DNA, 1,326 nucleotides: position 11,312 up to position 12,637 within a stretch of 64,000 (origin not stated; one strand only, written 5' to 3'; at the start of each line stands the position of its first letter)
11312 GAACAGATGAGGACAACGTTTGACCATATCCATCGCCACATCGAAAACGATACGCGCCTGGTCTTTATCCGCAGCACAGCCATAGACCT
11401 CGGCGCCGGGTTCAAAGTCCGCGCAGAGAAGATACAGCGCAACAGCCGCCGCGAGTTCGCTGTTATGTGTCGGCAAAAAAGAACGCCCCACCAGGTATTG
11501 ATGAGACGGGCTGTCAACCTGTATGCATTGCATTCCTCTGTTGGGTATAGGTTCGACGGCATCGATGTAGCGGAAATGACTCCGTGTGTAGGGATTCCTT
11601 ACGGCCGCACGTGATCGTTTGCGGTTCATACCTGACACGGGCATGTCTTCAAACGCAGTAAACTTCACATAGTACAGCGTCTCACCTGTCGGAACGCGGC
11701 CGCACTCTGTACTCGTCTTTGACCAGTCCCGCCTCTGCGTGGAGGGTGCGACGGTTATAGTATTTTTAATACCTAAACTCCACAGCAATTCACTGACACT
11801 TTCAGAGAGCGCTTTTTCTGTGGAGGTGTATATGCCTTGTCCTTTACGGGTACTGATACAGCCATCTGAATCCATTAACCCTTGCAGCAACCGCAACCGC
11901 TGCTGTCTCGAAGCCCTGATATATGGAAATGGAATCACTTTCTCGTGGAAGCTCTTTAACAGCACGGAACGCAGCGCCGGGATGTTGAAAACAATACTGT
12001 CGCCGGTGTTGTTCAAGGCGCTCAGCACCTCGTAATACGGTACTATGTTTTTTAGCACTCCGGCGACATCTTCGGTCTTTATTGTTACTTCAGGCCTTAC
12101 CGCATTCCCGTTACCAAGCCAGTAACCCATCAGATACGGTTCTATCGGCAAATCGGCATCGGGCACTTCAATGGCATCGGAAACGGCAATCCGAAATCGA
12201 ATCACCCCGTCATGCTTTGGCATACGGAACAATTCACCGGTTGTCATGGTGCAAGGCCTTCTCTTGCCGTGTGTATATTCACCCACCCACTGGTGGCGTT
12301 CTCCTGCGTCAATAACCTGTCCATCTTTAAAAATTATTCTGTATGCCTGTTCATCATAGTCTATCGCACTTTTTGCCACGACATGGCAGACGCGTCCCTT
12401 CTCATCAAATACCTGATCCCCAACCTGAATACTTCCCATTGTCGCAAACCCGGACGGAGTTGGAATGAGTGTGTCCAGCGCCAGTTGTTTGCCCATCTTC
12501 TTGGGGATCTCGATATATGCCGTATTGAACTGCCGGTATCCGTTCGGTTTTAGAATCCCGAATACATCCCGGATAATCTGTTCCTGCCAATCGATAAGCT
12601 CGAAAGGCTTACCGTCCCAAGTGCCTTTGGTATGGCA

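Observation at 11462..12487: Class-3-like intein (Gln1, Trp-Cys-Thr triad) with a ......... domain splitting the TerL Walker A motif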

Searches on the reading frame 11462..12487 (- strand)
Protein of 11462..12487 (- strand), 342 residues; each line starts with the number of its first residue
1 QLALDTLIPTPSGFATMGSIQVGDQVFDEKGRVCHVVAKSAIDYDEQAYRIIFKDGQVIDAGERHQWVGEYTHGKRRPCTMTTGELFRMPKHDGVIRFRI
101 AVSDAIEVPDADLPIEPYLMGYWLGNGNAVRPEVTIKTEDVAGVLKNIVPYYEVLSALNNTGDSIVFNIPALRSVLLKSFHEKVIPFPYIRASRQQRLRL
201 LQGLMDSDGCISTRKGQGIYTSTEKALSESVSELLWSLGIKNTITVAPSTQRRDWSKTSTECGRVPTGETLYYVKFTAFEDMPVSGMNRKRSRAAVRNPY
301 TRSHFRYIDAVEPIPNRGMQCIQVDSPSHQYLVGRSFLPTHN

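Call 3: search_protein_families(library=pfam, proteins=[window:11462-12487:-], max_evalue=1)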
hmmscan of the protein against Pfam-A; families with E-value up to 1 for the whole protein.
window:11462-12487:- (342 aa): 3 families
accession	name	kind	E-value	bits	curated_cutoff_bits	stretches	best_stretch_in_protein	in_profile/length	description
PF14528.11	LAGLIDADG_3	-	5.5e-09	36.6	22.5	1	197-254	3-62/82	LAGLIDADG-like domain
PF05204.19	Hom_end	-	0.00016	22.2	21.1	1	199-251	16-69/110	Homing endonuclease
PF13898.11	MINDY-3_4_CD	-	0.052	13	27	1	218-282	74-137/344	Deubiquitinating enzyme MINDY-3/4, conserved domain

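Call 4: search_protein_families(library=ncbifam, proteins=[window:11462-12487:-], max_evalue=1)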
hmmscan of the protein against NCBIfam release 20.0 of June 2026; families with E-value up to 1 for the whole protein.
window:11462-12487:- (342 aa): 2 families
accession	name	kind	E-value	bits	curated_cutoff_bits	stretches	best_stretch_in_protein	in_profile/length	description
NF005852.0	PRK07773.1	equivalog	1.7e-05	23.3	780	1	178-254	593-676/886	replicative DNA helicase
NF006207.0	PRK08332.1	equivalog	0.00065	17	2400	1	107-245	431-532/1684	vitamin B12-dependent ribonucleotide reductase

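Call 6: search_solved_structures(query=window:11462-12487:-, max_evalue=10, show_alignments=3)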
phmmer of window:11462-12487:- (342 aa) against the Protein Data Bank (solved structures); distinct sequences matched with E-value up to 10: 11.
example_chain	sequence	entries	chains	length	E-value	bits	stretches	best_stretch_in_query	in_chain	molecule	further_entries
6bs8_A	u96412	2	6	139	6.1e-18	68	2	2-81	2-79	Replicative DNA helicase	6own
6rix_A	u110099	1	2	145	3.6e-17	65.5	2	2-68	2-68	Replicative DNA helicase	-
6riy_A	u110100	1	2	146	1.8e-16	63.2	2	2-68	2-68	Replicative DNA helicase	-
6riz_A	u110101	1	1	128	0.00052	22.2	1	2-68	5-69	gp41-1 intein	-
6qaz_A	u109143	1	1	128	0.011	17.9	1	2-67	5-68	cyanophage-like gp41-1 intein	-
2lwy_A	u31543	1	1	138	0.091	14.8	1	12-44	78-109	BACTERIAL INTEIN-LIKE DOMAIN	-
1dfa_A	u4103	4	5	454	0.65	12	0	116-156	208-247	PI-SCEI ENDONUCLEASE | ENDONUCLEASE PI-SCEI | PI-SCEI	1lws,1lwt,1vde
1um2_A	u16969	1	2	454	0.65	12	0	116-156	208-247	ENDONUCLEASE PI-SCEI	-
1ef0_A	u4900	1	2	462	0.69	12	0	116-156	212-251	PI-SCEI ENDONUCLEASE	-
1jva_A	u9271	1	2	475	0.74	11.8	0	116-156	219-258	VMA1-DERIVED HOMING ENDONUCLEASE X10SSS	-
4xh5_A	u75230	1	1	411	0.93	11.5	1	105-190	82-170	Propionate kinase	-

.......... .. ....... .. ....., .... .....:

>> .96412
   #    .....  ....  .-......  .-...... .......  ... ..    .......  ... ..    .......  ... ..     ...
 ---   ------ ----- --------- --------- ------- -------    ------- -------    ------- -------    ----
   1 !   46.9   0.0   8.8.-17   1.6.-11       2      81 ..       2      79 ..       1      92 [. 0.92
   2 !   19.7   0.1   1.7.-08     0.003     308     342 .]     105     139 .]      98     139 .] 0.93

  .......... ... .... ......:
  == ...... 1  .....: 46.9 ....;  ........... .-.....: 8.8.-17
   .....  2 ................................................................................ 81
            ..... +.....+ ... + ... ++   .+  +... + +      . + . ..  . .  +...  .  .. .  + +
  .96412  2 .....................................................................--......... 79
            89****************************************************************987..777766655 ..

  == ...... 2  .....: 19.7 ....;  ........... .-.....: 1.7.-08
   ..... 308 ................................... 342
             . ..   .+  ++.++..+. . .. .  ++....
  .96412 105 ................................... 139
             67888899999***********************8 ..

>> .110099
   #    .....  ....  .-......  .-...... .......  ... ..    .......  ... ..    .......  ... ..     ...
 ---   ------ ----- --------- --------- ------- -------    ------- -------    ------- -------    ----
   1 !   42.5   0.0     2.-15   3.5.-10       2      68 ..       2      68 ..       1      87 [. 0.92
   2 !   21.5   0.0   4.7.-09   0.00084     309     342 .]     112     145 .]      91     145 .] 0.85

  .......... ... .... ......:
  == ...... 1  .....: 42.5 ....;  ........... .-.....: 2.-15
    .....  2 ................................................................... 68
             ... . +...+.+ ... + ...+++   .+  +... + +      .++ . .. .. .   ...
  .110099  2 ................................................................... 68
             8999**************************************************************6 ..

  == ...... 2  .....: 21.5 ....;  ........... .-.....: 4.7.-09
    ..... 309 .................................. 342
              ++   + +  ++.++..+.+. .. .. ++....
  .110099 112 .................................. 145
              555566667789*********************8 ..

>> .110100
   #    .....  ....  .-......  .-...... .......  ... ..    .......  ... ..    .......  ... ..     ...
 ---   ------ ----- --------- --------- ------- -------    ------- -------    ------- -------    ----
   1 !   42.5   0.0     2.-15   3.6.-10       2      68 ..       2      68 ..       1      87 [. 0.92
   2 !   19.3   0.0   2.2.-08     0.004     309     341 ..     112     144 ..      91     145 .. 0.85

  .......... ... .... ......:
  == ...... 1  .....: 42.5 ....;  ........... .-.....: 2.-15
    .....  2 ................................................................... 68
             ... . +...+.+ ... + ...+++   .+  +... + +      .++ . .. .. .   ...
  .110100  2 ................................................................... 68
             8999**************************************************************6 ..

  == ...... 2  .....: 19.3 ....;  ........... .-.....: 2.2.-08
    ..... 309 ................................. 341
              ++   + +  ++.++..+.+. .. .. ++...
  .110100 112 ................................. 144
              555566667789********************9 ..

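Call 21: search_dna_similar(query=window:11462-12487:-, collection=phages, mode=protein, max_rows=40)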
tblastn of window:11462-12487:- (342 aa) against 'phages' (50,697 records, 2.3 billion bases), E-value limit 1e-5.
Records with a match: 502; places in all: 514; records where one place covers at least 80% of the query: 491.
Best place of each record, by identity: <60% 502.
By first word of the organism name: Mycobacterium 299; Vibrio 51; Escherichia 19; Klebsiella 16; Gordonia 15; Enterococcus 14; Pseudomonas 12; Bacteroides 10; Aeromonas 8; Salmonella 7; and 27 more.
By host as written in the record: Mycobacterium smegmatis mc2 155 229; - 53; Mycobacterium smegmatis mc#155 34; Gordonia terrae 3612 11; Mycobacterium smegmatis mc2155 11; Escherichia coli 9; Mycobacterium sp. 9; Vibrio cholerae 7; and 83 more.
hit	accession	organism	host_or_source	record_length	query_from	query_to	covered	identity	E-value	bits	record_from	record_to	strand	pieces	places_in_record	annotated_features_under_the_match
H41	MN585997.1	Mycobacterium phage Traft412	Mycobacterium smegmatis mc2 155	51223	2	342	100%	35.4%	9e-28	119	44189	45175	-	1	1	72: Cas4 family exonuclease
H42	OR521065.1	Mycobacterium phage Dexes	Mycobacterium smegmatis mc2 155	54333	2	342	100%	35.4%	3e-27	118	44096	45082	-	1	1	69: Cas4 exonuclease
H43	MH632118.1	Mycobacterium phage Zeeculate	Mycobacterium smegmatis mc2 155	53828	2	342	100%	35.4%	3e-27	118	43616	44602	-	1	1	67: RecB-like exonuclease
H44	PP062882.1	Mycobacterium phage DiMaria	Mycobacterium smegmatis mc^2 155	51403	2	342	100%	35.4%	3e-27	118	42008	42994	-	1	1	RecB-like exonuclease/helicase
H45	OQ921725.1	Streptomyces phage Frankenweenie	Streptomyces scabiei RL-34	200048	2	342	100%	34.9%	1e-35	142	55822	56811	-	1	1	79: exonuclease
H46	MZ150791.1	Gordonia phage YungMoney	Gordonia terrae 3612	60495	2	342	100%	34.8%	8e-34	137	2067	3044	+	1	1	5: terminase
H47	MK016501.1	Mycobacterium phage Nebkiss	Mycobacterium smegmatis mc2 155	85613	2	342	100%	34.3%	2e-33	136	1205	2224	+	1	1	2: terminase large subunit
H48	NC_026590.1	Mycobacterium phage Gaia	Mycobacterium smegmatis mc2 155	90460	2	342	100%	34.3%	2e-33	136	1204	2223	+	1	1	2: exonuclease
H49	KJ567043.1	Mycobacterium phage Gaia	Mycobacterium smegmatis mc2 155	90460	2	342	100%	34.3%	2e-33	136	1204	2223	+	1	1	2: terminase large subunit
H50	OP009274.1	Rhodobacter phage RcKickapoo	Rhodobacter capsulatus YW1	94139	1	342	100%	33.6%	3e-31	130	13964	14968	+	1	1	terminase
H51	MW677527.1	Rhodobacter phage RcTiptonus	Rhodobacter capsulatus YW1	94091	1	342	100%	33.6%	2e-30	127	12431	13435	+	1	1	25: terminase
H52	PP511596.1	Dulem virus 38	Varecia variegata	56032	1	342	100%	33.5%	6e-15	82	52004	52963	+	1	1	AAA domain protein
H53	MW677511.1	Rhodobacter phage RcDurkin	Rhodobacter capsulatus YW1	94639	1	342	100%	33.3%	4e-30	127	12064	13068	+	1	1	25: terminase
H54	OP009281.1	Rhodobacter phage RcMenchie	Rhodobacter capsulatus YW1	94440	1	342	100%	33.3%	4e-30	126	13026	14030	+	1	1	terminase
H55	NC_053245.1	Gordonia phage Ali17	Gordonia terrae CAG3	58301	2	342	100%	32.9%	2e-31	130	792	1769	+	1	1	2: exonuclease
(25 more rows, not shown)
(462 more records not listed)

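Call 32: search_protein_representatives(protein=window:11462-12487:-)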
Query: 342 residues. Proteins with E-value up to 0.001 (for the whole library): 15145; up to 1e-10: 10054; up to 1e-30: 2417. The best 150 are listed.
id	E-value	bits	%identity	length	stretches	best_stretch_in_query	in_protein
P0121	7.9e-146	501.6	63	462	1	2-342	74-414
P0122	6.9e-94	330.9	52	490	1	1-342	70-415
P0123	3.6e-90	318.6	67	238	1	120-334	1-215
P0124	5.3e-88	311.5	38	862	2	2-342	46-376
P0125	9.8e-86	304.1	40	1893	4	79-342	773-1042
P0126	1.6e-85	303.4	38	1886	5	75-342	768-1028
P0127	1.0e-84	300.7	38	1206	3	2-342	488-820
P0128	8.6e-83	294.4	40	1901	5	81-340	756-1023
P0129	1.5e-82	293.6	38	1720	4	2-342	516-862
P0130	4.5e-81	288.7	36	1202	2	2-342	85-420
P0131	1.3e-80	287.2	60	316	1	1-228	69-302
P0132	2.0e-80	286.7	38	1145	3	2-342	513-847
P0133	9.7e-80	284.4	35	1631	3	2-342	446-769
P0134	4.7e-79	282.1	36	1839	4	82-342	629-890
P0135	1.3e-78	280.7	39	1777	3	2-342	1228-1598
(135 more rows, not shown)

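Call 54: predict_structure(alignment_id=A2)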
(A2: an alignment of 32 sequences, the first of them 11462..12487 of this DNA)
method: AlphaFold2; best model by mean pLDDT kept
length: 342 residues; sequences in the alignment: 32
mean_pLDDT: 94.4   pTM: 0.91
mean pLDDT of the five models: 94.4, 94.0, 93.9, 93.9, 93.5
residues with pLDDT >= 90: 307; 70-90: 34; 50-70: 1; < 50: 0
segments of 3 or more residues with pLDDT < 50: none
pLDDT, mean of each block of 10 residues (from residue 1): 97 96 98 98 97 94 96 92 94 86 97 97 87 93 95 91 90 94 96 98 96 93 96 97 95 91 93 96 93 92 93 97 96 96 89
secondary structure, 60 per line:
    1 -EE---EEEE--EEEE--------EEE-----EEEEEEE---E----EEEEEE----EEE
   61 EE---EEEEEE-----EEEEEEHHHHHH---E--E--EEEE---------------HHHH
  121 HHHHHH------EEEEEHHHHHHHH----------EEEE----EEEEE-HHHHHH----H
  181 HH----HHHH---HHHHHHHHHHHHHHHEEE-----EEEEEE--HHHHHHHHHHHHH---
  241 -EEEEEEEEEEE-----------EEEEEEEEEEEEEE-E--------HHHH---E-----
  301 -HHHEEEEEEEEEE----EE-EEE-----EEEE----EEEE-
elements in order: E7-10 E13-16 E25-27 E33-39 E48-53 E58-62 E66-71 E77-82 H83-88 E98-101 H117-126 E133-137 H138-145 E156-159 E164-168 H170-175 H187-190 H194-208 E209-211 E217-222 H225-237 E242-252 E264-277 H288-291 E305-314 E322-324 E330-333 E338-341

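Call 56: fold_search(model_id=the predicted structure, library=pdb)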
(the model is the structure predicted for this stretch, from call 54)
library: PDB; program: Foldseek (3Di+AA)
matches with E <= 10: 653; with E <= 0.001: 61
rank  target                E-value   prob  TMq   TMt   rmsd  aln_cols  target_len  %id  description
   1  1ef0_A                5.1e-18  1.00  0.77  0.63   5.1       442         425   14  CRYSTAL STRUCTURE OF PI-SCEI MINIPRECURSOR (released 2000-06-07)
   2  1vde_B                7.2e-18  1.00  0.72  0.59   7.3       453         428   14  PI-SCEI, A HOMING ENDONUCLEASE WITH PROTEIN SPLICING ACTIVITY (released 1998-04-08)
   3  1vde_A                2.7e-17  1.00  0.76  0.62   5.5       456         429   13  PI-SCEI, A HOMING ENDONUCLEASE WITH PROTEIN SPLICING ACTIVITY (released 1998-04-08)
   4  1dfa                  1.4e-16  1.00  0.73  0.62   6.3       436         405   15  CRYSTAL STRUCTURE OF PI-SCEI IN C2 SPACE GROUP (released 1999-12-08)
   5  1jva_A                1.7e-15  1.00  0.70  0.57   8.9       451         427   12  CRYSTAL STRUCTURE OF THE VMA1-DERIVED ENDONUCLEASE BEARING THE N AND C EXTEIN PROPEPTIDES (released 2002-08-29)
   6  1jva_B                1.9e-15  1.00  0.73  0.59   7.9       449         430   13  CRYSTAL STRUCTURE OF THE VMA1-DERIVED ENDONUCLEASE BEARING THE N AND C EXTEIN PROPEPTIDES (released 2002-08-29)
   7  1um2_B                4.0e-15  1.00  0.73  0.60   8.1       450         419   14  Crystal Structure of the Vma1-Derived Endonuclease with the Ligated Extein Segment (released 2004-09-22)
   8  1lws_A                4.5e-15  1.00  0.73  0.59   6.1       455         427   14  Crystal structure of the intein homing endonuclease PI-SceI bound to its recognition sequence (released 2002-09-27)
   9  7qsu                  9.5e-15  1.00  0.61  0.58   6.4       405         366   14  Crystal structure of homing endonuclease-associated TliVMA intein (C1A, d333-339) (released 2022-03-30)
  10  1lwt_A                1.5e-14  1.00  0.76  0.60   6.1       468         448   14  Crystal structure of the intein homing endonuclease PI-SceI bound to its substrate DNA (Ca2+ free) (released 2002-09-27)
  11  1ef0_B                2.8e-14  1.00  0.73  0.64   5.0       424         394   14  CRYSTAL STRUCTURE OF PI-SCEI MINIPRECURSOR (released 2000-06-07)
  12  7qss                  8.4e-14  1.00  0.59  0.49   7.7       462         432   12  Crystal structure of homing endonuclease-associated TliVMA intein (C1A) (released 2022-03-30)
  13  1um2_A                1.3e-13  1.00  0.76  0.63   4.4       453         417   13  Crystal Structure of the Vma1-Derived Endonuclease with the Ligated Extein Segment (released 2004-09-22)
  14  7qst                  2.0e-12  1.00  0.58  0.55   9.2       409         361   14  Crystal structure of homing endonuclease-associated PhoVMA intein (C1A) (released 2022-03-30)
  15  1dq3                  7.9e-11  1.00  0.65  0.51   6.0       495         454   13  CRYSTAL STRUCTURE OF AN ARCHAEAL INTEIN-ENCODED HOMING ENDONUCLEASE PI-PFUI (released 2000-07-05)
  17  6rix_B                1.0e-07  1.00  0.33  0.85   9.5       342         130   14  Crystal structure of MchDnaB-1 intein (released 2020-05-13)
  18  6bs8_C                1.3e-07  1.00  0.33  0.88  11.9       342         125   15  The class 3 DnaB intein from Mycobacterium smegmatis (released 2018-11-21)
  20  6rix_A                1.6e-07  1.00  0.33  0.85  10.9       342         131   14  Crystal structure of MchDnaB-1 intein (released 2020-05-13)
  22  6bs8_B                3.5e-07  1.00  0.34  0.87   9.5       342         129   15  The class 3 DnaB intein from Mycobacterium smegmatis (released 2018-11-21)
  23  6bs8_A                6.9e-07  1.00  0.34  0.90   7.4       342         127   15  The class 3 DnaB intein from Mycobacterium smegmatis (released 2018-11-21)
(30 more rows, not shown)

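Call 63: find_related_loci(query=window:11462-12487:-, collection=genome_contigs, flank=2500)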
Query window:11462-12487:- (342 aa) in genome_contigs; peptide patterns used: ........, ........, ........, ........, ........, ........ (x = any residue, [..] = any of these).
74 stretches matched a pattern; 52 encode a relative of the query (tblastn E <= 1e-3); 52 distinct loci.
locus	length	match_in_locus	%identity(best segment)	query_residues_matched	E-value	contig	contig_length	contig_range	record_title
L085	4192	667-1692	76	1-342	0e+0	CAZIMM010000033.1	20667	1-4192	MAG TPA_asm: uncultured Eubacteriales bacterium isolate SRP294416_co3_928 genome assembly, contig: NODE_3936_length_2066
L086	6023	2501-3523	76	1-342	0e+0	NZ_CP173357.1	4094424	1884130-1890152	Acetobacterium carbinolicum strain DSM 2925 chromosome, complete genome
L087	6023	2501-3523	76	1-342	0e+0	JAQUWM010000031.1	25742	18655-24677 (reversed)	MAG: Acetobacterium sp. isolate STD2_190 NODE_6724_length_25742_cov_4.001913_Sandtown_D2, whole genome shotgun sequence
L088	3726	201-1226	71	1-342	1e-176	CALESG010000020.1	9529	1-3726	MAG TPA_asm: uncultured Ruminococcus sp. isolate ERR318704_bin.130_CONCOCT_v1.1_MAG genome assembly, contig: ERZ1764584.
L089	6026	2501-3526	73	1-342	3e-173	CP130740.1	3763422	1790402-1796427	Eubacteriaceae bacterium ES2 chromosome, complete genome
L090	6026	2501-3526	71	1-342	9e-173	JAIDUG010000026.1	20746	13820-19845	MAG: Ruminococcus sp. isolate SC0367_S14_6 SC0367_S14_6_contig_26, whole genome shotgun sequence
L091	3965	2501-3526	73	1-342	2e-175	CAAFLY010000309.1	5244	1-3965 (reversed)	MAG TPA_asm: Clostridia bacterium, isolate HGM12660, WGS project CAAFLY010000000 data, contig: SRS1596863_101_k141_19812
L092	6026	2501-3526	70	1-342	1e-171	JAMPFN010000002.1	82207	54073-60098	MAG: Clostridium sp. isolate NALB_7861_8 Scaffold_#2__SCF_002___82207_bp, whole genome shotgun sequence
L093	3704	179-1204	70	1-342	9e-175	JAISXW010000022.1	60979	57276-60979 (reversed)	MAG: Streptococcaceae bacterium isolate Nc350_bin195 k119_3769426, whole genome shotgun sequence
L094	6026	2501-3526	70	1-342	6e-171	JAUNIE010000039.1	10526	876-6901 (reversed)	MAG: Clostridia bacterium isolate S28M_St_metabat_20 NODE_4544_length_10526_cov_9.817400, whole genome shotgun sequence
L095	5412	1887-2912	71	1-342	5e-173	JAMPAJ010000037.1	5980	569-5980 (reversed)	MAG: Alistipes sp. isolate NALB_7813_19 Scaffold_#37__SCF_037___5980_bp, whole genome shotgun sequence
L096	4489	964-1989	70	1-342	6e-173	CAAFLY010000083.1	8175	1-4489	MAG TPA_asm: Clostridia bacterium, isolate HGM12660, WGS project CAAFLY010000000 data, contig: SRS1596863_101_k141_53925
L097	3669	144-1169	70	1-342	1e-173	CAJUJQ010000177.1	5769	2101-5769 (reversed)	MAG TPA_asm: uncultured Clostridia bacterium isolate MGBC151848 genome assembly, contig: MGBC151848.177, whole genome sh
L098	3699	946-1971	70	1-342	6e-177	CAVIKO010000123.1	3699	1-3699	bacterium isolate H07616-L1_cleanbin_000019 genome assembly, contig: Spades_H07616-L1_contig_16337, whole genome shotgun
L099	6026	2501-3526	70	1-342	1e-169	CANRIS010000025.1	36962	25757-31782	MAG: uncultured Clostridia bacterium isolate Lapin-024__bin74 genome assembly, contig: Lapin-024__NODE_1430_length_36962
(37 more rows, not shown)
